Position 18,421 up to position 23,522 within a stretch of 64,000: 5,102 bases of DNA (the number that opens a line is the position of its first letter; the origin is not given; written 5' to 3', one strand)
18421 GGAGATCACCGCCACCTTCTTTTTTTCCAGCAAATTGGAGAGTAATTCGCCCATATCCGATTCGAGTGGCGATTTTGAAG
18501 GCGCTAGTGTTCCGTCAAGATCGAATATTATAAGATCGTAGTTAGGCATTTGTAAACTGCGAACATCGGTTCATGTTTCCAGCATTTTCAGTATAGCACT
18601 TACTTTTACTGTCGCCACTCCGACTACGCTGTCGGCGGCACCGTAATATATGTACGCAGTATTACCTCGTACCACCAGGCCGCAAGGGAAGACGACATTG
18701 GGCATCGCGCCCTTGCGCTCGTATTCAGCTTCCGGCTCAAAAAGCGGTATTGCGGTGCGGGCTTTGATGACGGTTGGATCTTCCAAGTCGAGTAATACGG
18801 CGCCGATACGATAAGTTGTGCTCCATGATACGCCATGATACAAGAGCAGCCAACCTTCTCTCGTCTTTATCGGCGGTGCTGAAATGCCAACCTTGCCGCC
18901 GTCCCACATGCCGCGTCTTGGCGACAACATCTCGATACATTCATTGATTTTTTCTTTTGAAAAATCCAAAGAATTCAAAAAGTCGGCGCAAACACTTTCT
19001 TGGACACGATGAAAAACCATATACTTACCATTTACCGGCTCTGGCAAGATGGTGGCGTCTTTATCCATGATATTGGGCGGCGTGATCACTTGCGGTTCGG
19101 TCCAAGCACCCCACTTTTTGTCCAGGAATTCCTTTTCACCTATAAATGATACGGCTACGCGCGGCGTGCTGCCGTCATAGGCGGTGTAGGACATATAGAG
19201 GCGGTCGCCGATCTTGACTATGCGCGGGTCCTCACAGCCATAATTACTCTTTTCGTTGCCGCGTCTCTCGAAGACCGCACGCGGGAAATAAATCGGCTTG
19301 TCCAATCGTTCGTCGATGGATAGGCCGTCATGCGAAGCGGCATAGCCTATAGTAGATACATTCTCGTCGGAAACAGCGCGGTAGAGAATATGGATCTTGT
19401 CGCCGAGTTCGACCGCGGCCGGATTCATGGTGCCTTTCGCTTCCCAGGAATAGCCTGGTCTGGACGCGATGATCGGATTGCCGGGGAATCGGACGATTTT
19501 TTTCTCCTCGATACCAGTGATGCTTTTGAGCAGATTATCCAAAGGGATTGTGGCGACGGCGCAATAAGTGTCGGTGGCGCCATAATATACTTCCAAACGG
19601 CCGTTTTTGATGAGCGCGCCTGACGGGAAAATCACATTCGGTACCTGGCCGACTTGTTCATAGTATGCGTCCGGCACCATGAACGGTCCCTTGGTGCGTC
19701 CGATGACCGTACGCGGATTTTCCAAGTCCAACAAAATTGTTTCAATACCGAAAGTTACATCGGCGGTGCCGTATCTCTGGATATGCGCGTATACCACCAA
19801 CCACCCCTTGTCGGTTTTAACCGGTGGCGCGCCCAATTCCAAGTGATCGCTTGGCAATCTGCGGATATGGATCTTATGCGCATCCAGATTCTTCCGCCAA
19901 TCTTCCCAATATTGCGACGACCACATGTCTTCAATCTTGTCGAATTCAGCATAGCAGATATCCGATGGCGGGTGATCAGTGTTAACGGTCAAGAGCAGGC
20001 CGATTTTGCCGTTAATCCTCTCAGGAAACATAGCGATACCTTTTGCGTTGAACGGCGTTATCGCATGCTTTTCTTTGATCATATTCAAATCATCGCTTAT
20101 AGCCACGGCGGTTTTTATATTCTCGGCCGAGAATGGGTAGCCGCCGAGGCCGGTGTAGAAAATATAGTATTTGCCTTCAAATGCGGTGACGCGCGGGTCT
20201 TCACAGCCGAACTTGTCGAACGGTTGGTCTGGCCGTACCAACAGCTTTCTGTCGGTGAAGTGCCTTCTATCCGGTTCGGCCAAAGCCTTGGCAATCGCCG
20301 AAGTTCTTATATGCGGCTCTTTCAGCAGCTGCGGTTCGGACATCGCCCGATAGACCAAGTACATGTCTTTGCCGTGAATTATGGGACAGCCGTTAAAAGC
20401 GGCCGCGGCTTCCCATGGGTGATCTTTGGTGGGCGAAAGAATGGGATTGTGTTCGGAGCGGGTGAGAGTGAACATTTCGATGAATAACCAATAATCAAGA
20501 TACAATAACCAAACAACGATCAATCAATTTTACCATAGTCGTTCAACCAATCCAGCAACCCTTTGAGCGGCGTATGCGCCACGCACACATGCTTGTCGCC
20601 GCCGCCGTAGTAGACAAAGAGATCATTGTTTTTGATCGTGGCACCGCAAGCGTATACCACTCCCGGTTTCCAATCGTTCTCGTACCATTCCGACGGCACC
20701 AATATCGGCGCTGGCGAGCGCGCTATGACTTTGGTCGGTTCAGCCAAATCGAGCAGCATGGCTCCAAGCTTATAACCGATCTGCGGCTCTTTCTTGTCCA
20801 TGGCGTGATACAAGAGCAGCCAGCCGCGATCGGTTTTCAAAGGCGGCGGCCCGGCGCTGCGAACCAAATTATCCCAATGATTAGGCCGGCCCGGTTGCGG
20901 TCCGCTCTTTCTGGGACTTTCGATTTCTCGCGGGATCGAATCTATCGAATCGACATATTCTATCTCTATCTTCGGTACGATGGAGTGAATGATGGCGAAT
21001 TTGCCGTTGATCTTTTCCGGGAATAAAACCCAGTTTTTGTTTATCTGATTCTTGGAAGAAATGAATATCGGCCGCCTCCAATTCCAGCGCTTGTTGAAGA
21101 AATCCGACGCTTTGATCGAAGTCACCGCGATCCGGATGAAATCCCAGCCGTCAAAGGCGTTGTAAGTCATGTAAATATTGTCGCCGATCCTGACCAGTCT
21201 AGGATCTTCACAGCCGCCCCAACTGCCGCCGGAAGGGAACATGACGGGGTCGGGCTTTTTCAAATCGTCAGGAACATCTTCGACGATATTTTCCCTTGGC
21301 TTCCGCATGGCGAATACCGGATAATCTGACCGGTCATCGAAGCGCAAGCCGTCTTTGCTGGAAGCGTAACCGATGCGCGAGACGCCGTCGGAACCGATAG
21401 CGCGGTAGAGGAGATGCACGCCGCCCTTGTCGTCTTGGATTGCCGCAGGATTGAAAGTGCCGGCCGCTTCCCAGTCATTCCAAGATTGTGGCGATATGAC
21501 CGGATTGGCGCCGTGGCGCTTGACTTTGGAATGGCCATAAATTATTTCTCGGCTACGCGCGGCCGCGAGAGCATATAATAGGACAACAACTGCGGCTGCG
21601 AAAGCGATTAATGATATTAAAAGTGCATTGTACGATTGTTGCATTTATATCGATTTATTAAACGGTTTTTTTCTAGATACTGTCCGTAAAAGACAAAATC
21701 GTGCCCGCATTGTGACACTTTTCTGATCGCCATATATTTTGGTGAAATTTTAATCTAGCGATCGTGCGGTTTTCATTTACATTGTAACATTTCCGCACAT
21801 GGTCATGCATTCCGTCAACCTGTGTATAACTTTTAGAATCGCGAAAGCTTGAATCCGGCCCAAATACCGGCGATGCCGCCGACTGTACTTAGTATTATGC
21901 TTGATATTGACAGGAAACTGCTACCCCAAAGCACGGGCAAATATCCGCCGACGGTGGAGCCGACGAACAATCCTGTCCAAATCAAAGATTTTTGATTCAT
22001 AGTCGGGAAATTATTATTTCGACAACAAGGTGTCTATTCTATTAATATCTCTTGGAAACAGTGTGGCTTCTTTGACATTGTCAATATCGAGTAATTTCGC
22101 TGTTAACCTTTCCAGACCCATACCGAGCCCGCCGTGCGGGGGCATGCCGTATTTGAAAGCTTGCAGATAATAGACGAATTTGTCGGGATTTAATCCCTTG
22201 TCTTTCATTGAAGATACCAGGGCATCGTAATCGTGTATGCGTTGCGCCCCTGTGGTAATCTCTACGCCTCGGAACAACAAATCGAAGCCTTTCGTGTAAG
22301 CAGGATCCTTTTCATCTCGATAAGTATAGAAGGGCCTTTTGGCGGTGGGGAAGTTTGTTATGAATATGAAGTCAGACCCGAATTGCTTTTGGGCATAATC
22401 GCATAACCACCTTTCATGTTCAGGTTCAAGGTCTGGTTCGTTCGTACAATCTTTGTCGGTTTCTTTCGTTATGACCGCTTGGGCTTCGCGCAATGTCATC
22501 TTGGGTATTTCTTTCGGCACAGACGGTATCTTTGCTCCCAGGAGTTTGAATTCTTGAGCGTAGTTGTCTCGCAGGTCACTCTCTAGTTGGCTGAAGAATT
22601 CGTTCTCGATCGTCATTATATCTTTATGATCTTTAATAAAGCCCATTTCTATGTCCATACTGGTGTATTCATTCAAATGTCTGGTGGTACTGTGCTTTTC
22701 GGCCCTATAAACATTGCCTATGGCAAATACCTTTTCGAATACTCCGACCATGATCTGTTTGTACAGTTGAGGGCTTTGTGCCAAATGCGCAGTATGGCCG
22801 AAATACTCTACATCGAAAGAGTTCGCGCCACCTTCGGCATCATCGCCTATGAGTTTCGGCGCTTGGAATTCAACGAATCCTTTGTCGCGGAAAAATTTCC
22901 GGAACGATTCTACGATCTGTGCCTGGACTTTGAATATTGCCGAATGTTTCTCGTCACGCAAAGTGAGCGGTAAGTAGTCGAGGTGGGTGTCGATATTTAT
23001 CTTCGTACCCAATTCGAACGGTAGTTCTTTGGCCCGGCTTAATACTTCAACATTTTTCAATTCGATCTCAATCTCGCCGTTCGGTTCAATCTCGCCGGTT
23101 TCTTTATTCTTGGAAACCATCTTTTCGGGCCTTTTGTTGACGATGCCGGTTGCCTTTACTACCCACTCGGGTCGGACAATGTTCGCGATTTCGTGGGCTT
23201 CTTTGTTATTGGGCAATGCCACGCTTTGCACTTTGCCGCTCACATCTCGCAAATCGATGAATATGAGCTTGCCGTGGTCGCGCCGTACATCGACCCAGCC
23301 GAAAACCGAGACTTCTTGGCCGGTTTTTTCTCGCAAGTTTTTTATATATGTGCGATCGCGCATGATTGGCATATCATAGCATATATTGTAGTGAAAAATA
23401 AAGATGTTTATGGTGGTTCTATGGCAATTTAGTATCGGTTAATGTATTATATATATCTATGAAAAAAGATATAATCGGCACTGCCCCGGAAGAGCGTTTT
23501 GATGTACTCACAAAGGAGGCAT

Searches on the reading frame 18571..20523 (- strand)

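Call 7: search_protein_families(library=pfam, max_evalue=0.001, proteins=[window:18571-20523:-])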
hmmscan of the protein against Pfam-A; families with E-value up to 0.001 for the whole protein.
window:18571-20523:- (650 aa): 1 family
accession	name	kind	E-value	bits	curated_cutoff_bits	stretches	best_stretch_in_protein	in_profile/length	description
PF04041.19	Glyco_hydro_130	-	2e-99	333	26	2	362-649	32-319/320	beta-1,4-mannooligosaccharide phosphorylase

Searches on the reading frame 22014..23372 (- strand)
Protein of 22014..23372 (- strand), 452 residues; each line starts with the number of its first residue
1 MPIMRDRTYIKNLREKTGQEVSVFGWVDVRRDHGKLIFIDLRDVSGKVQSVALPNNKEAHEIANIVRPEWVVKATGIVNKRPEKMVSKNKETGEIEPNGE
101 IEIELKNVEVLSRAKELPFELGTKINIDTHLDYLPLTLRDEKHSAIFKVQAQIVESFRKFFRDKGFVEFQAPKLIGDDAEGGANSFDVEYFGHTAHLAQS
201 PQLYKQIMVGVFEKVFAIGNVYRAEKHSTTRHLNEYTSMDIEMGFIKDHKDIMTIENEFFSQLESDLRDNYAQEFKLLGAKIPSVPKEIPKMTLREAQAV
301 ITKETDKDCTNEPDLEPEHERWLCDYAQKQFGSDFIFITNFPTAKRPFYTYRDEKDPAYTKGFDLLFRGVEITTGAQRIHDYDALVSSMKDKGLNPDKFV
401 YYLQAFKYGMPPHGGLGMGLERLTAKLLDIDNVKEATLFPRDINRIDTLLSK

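Call 14: find_encoding_contigs(protein=window:22014-23372:-, flank=10000, max_places=1)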
Protein window:22014-23372:- (452 aa): 3 contigs read that carry it; 1 place shown.
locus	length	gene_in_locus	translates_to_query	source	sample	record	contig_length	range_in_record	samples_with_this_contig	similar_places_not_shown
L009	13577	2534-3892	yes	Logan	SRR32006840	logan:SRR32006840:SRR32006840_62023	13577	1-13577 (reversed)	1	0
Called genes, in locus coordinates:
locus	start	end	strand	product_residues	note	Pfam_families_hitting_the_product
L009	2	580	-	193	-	?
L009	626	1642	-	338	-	PF01368:DHH, PF02272:DHHA1 (weak)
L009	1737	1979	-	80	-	PF09851:SHOCT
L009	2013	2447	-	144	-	PF01590:GAF, PF13185:GAF_2 (weak)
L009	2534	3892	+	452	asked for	PF01336:tRNA_anti-codon, PF00152:tRNA-synt_2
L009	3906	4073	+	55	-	-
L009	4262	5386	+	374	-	PF04041:Glyco_hydro_130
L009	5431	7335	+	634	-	PF04041:Glyco_hydro_130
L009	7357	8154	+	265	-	PF08282:Hydrolase_3, PF03332:PMM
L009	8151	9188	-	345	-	PF00768:Peptidase_S11, PF02113:Peptidase_S13 (weak), PF13354:Beta-lactamase2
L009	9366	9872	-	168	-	PF07963:N_methyl (weak)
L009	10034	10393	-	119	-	-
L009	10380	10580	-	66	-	-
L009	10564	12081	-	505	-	PF08309:LVIVD (weak)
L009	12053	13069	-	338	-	PF00482:T2SSF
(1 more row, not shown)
